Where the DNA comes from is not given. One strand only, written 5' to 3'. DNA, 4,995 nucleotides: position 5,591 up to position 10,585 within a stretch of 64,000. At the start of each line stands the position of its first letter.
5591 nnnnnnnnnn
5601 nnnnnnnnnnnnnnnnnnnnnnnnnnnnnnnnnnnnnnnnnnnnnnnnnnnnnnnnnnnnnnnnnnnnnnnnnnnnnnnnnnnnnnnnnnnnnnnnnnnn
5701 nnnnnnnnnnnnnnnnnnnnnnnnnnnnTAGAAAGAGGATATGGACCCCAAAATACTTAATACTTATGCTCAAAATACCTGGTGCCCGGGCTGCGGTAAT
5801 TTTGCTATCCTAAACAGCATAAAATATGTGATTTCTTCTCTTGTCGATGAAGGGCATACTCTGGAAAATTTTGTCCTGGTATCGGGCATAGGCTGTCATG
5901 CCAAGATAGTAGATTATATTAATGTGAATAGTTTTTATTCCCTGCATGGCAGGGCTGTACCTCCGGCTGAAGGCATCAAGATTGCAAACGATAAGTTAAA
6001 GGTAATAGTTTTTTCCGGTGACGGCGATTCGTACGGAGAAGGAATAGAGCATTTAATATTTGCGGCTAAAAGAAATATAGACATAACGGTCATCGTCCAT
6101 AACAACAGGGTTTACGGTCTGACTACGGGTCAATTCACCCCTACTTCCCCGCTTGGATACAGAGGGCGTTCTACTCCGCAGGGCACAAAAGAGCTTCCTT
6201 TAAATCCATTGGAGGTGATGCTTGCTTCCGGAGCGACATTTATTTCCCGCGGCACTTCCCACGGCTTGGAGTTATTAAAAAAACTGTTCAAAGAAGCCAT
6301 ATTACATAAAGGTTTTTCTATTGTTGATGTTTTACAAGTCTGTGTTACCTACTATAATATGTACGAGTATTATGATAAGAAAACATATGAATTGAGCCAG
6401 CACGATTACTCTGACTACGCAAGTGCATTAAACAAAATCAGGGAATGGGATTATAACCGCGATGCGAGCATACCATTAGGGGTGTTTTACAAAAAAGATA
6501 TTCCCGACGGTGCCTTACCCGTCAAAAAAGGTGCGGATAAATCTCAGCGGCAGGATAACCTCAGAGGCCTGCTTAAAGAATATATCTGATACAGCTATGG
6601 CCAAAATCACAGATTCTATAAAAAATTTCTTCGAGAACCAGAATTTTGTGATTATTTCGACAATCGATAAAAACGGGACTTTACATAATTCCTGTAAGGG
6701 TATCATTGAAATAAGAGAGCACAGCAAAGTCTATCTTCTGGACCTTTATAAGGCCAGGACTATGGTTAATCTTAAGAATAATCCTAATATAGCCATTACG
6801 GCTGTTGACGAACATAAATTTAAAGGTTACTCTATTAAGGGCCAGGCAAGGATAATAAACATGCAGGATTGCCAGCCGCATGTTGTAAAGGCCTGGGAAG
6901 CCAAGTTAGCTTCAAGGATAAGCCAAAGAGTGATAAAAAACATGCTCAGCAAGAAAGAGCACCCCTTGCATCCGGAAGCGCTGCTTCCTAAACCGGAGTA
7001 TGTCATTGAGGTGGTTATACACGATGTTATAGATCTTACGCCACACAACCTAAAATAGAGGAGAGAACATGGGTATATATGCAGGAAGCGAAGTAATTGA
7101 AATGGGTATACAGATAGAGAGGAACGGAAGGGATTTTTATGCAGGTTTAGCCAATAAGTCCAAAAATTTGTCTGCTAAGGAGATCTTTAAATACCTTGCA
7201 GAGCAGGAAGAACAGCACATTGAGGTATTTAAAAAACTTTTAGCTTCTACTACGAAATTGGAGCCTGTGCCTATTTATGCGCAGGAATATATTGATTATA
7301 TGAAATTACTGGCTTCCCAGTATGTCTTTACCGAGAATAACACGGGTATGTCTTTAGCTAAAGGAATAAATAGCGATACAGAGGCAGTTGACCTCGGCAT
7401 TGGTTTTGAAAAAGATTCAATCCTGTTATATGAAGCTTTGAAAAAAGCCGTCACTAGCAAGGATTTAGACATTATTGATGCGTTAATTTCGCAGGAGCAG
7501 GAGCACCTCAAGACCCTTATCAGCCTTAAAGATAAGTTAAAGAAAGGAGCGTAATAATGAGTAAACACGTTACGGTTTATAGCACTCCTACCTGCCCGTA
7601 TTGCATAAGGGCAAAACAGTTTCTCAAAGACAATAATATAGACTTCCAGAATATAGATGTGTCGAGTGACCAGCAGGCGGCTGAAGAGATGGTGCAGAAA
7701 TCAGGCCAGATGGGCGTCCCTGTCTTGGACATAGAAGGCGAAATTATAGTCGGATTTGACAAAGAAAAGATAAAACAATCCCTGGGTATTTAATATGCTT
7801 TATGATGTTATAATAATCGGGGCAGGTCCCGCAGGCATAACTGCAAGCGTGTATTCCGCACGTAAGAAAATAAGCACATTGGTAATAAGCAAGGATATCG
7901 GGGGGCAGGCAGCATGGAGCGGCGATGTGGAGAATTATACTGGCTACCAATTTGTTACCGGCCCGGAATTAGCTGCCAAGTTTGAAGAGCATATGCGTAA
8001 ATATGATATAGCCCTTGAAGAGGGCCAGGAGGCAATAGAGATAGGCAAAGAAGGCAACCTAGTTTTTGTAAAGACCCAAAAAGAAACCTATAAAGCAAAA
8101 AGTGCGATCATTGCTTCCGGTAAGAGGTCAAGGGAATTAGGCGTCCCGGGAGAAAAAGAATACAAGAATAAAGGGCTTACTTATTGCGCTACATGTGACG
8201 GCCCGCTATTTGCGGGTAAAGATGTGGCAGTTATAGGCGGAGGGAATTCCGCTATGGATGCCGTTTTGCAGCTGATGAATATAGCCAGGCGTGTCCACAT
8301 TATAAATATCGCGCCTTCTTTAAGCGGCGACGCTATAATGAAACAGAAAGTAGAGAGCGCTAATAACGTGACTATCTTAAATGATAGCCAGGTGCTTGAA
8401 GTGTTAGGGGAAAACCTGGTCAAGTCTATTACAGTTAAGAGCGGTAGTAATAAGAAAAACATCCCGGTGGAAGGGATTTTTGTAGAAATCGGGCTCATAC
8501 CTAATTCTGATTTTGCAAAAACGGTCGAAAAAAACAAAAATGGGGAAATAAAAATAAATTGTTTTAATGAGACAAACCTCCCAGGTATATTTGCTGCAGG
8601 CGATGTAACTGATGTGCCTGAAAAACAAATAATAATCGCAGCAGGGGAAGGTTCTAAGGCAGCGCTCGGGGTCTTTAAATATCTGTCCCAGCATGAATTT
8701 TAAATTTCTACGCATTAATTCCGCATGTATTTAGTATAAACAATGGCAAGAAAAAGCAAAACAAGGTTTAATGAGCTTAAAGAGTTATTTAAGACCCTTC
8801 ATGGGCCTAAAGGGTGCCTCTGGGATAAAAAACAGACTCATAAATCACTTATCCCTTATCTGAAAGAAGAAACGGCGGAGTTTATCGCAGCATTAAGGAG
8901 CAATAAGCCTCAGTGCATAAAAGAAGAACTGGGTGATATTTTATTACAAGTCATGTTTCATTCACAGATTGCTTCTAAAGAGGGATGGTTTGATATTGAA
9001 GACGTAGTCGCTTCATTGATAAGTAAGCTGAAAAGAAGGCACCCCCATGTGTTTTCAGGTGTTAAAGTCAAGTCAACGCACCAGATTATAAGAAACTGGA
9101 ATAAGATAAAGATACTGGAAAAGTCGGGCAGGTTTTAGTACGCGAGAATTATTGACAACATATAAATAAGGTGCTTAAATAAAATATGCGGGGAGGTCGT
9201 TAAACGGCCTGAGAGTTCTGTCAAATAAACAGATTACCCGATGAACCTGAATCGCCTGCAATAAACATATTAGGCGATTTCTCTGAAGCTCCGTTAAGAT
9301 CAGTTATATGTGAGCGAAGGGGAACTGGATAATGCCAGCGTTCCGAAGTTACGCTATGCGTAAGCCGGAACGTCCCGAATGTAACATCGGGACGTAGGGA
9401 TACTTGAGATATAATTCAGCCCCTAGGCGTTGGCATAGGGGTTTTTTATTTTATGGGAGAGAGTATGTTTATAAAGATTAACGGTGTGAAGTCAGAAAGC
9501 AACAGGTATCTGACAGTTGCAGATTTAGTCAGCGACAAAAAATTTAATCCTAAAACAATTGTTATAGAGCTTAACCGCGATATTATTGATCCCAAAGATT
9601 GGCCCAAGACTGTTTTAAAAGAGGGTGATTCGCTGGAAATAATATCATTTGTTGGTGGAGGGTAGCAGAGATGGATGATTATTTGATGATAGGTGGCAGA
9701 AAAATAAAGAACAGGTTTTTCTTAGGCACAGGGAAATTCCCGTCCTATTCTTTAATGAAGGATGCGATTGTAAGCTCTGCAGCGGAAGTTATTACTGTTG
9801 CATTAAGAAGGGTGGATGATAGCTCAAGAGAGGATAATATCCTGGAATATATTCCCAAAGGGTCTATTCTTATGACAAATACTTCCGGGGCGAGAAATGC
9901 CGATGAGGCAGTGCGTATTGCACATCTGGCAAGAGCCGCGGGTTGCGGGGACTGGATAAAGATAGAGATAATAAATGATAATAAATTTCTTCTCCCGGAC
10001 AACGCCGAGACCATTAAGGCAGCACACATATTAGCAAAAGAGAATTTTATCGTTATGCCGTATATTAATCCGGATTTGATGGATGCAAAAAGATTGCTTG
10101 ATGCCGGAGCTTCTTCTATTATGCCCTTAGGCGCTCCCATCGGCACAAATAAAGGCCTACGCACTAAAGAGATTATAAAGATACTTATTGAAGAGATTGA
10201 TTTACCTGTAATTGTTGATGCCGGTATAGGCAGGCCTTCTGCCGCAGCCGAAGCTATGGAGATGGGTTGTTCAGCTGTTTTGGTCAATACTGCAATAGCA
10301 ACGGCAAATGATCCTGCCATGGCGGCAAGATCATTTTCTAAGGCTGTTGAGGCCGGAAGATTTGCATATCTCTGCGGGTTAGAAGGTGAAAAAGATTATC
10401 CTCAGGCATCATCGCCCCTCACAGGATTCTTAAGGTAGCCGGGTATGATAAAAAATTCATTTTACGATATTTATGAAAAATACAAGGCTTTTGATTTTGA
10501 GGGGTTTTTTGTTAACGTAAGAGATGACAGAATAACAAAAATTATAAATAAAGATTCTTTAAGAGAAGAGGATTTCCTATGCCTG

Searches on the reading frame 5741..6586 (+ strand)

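Call 22: search_protein_families(library=pfam, proteins=[window:5741-6586:+], max_evalue=0.001)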
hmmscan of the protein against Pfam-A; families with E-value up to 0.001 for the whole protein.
window:5741-6586:+ (282 aa): 2 families
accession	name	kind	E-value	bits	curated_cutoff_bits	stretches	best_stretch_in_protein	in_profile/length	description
PF02775.26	TPP_enzyme_C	-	7.9e-28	97.6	21.9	1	50-197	2-151/151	Thiamine pyrophosphate enzyme, C-terminal TPP binding domain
PF12367.13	PFO_beta_C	-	5.8e-10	39.5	24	1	201-253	1-53/66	Pyruvate ferredoxin oxidoreductase beta subunit C terminal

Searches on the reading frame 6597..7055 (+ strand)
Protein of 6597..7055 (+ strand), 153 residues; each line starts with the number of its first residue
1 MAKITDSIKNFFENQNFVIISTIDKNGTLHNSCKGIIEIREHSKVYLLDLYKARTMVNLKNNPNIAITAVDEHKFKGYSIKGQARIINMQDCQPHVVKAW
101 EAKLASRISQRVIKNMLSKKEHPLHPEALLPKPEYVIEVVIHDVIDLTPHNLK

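Call 22: search_protein_families(library=pfam, proteins=[window:6597-7055:+], max_evalue=0.001)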
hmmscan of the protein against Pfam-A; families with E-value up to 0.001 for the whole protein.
window:6597-7055:+ (153 aa): 1 family
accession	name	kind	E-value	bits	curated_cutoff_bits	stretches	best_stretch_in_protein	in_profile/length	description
PF01243.27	PNPOx_N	-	1.6e-12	48.3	28.1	1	4-108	1-97/120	Pyridoxamine 5'-phosphate oxidase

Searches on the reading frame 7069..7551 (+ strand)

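Call 22: search_protein_families(library=pfam, proteins=[window:7069-7551:+], max_evalue=0.001)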
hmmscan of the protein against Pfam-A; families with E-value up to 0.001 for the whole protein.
window:7069-7551:+ (161 aa): 2 families
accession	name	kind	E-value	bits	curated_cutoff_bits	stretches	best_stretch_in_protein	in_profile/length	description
PF02915.23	Rubrerythrin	-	1.4e-11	45.4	22.8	1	8-151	1-134/137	Rubrerythrin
PF13668.12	Ferritin_2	-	0.0001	22.9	24.7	0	18-89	14-96/138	Ferritin-like domain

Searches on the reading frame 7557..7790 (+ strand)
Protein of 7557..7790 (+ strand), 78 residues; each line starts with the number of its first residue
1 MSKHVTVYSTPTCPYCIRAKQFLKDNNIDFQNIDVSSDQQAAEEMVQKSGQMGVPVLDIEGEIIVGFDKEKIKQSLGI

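Call 23: search_protein_families(library=pfam, proteins=[window:7557-7790:+], max_evalue=0.001)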
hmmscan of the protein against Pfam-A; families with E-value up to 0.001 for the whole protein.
window:7557-7790:+ (78 aa): 5 families
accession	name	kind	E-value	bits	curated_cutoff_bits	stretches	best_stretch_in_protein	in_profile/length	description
PF00462.30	Glutaredoxin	-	5e-21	75.1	22.9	1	5-64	1-60/60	Glutaredoxin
PF13417.12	GST_N_3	-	1.1e-06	29.3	22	1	8-65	2-58/75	Glutathione S-transferase, N-terminal domain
PF05768.20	Glrx-like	-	5.9e-06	27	26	1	5-76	2-76/77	Glutaredoxin-like domain (DUF836)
PF13192.12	Thioredoxin_3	-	0.00012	22.5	24.8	1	4-65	2-61/76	Thioredoxin domain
PF13098.12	Thioredoxin_2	-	0.00051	20.8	27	1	4-47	8-49/104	Thioredoxin-like domain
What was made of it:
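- On Tpx subfamily of peroxiredoxins: Candidate reductants (Grx-like protein and TrxB) are encoded at 7557-8703 (call 23).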

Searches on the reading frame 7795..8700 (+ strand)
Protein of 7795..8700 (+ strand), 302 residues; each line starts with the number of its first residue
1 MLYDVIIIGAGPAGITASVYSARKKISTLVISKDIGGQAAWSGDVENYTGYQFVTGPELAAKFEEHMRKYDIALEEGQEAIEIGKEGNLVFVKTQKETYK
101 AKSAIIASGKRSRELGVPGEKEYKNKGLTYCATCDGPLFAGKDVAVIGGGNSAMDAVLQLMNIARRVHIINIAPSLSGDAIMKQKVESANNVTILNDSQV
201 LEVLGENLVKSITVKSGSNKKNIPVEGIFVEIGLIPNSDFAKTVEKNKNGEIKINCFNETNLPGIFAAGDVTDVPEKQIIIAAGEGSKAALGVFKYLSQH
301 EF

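Call 23: search_protein_families(library=pfam, proteins=[window:7795-8700:+], max_evalue=0.001)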
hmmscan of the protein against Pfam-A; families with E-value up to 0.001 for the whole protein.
window:7795-8700:+ (302 aa): 10 families
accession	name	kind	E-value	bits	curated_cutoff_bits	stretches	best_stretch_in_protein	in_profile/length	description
PF07992.20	Pyr_redox_2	-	9.6e-42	143.8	26.1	1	3-282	1-287/291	Pyridine nucleotide-disulphide oxidoreductase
PF13738.12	Pyr_redox_3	-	1.2e-25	90.9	30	1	53-269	77-305/305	Pyridine nucleotide-disulphide oxidoreductase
PF00070.33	Pyr_redox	-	4.8e-09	37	22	1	144-216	2-81/82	Pyridine nucleotide-disulphide oxidoreductase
PF03486.20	HI0933_like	-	4.1e-08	33.4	50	0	4-34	2-32/244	HI0933-like protein Rossmann domain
PF00890.30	FAD_binding_2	-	9.1e-08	32.1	20.4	1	4-43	1-42/414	FAD binding domain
PF01946.23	Thi4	-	7.3e-06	25.8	26.2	1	3-43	18-60/235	Thi4 family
PF13450.12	NAD_binding_8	-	1.4e-05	25.7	21.9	1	7-66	1-60/68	NAD(P)-binding Rossmann-like domain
PF12831.13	FAD_oxidored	-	1.5e-05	24.9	27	1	4-42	1-41/416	FAD dependent oxidoreductase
PF01134.28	GIDA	-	0.0004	20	22.1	1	4-35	1-32/391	Glucose inhibited division protein A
PF01266.30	DAO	-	0.00066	19.7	27.9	0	4-91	1-92/353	FAD dependent oxidoreductase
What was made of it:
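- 7557..8703 (+): Glutaredoxin-like protein (7557-7793) and thioredoxin-reductase-like flavoprotein (7795-8703). These are the likely electron donors to the Tpx half (inferred). Pfam (call 23).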

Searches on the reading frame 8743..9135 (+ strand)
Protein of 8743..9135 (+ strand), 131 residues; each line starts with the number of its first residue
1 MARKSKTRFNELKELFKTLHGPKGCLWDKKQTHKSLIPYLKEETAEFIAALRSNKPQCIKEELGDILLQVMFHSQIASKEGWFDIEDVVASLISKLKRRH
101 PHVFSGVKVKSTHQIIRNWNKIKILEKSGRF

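Call 23: search_protein_families(library=pfam, proteins=[window:8743-9135:+], max_evalue=0.001)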
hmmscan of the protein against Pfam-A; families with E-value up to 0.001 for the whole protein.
window:8743-9135:+ (131 aa): 1 family
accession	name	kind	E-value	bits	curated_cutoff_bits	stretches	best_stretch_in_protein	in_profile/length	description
PF03819.22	MazG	-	1.4e-28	99.4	22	1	31-104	1-74/74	MazG nucleotide pyrophosphohydrolase domain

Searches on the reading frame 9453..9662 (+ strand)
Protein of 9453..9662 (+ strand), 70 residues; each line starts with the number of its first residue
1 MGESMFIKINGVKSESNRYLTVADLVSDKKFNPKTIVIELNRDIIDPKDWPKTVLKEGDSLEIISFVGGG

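Call 74: search_protein_families(library=pfam, proteins=[window:9453-9662:+], max_evalue=0.0001)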
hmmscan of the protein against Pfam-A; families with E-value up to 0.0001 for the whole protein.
window:9453-9662:+ (70 aa): 1 family
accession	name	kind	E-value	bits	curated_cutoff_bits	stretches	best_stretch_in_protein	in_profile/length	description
PF02597.26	ThiS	-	6.4e-13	49.5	22.5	1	9-70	3-76/76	ThiS family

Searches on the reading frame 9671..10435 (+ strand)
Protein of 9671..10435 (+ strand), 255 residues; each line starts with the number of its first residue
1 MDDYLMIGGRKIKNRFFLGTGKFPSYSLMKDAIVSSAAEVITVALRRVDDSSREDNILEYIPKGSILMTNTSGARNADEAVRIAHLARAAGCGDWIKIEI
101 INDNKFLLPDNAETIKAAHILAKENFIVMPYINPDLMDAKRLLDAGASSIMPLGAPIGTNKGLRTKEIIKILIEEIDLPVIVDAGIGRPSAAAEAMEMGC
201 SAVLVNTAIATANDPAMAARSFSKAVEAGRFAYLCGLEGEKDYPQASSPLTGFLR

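Call 23: search_protein_families(library=pfam, proteins=[window:9671-10435:+], max_evalue=0.001)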
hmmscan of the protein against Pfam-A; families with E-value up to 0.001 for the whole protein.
window:9671-10435:+ (255 aa): 2 families
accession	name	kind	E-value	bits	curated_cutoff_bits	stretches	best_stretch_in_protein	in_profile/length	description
PF05690.20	ThiG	-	5.1e-101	337.6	23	1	7-249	2-247/247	Thiazole biosynthesis protein ThiG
PF00977.27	His_biosynth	-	4.6e-05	23.4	23.6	1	163-212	59-108/228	Histidine biosynthesis protein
